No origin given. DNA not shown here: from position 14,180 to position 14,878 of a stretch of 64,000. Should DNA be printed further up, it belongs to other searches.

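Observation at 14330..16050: Translationally coupled Roadblock/LC7 and FIST-domain gene pair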

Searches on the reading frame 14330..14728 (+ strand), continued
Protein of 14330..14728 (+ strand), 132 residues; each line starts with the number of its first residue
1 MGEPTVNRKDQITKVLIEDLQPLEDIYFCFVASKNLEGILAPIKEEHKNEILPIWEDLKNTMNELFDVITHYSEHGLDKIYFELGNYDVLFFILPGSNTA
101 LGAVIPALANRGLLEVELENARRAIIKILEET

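Call 60: list_cluster_members(proteins=[P0001, P0121, P0037, P0094, P0224])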
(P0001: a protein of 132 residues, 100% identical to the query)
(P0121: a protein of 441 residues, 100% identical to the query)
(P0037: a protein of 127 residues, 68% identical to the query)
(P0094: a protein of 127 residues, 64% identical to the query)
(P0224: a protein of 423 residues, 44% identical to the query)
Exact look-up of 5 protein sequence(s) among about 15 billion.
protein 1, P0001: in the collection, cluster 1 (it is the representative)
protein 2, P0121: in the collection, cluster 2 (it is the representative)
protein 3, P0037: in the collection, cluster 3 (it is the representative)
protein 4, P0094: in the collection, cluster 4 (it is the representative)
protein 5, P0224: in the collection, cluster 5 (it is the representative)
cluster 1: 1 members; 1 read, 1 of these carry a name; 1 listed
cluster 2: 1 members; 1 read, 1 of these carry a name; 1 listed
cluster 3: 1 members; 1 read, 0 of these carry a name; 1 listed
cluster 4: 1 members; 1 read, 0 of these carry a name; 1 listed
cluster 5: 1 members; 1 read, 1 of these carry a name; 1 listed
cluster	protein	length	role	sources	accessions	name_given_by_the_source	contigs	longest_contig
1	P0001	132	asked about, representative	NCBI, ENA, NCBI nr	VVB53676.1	Uncharacterised protein [uncultured archaeon]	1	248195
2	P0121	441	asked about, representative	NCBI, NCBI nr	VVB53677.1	FIST N domain protein [uncultured archaeon]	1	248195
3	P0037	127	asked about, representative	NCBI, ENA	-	-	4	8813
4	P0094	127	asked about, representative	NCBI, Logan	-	-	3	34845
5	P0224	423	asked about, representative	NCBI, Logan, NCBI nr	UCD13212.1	MAG: hypothetical protein JSW60_06550 [Thermoplasmatales archaeon]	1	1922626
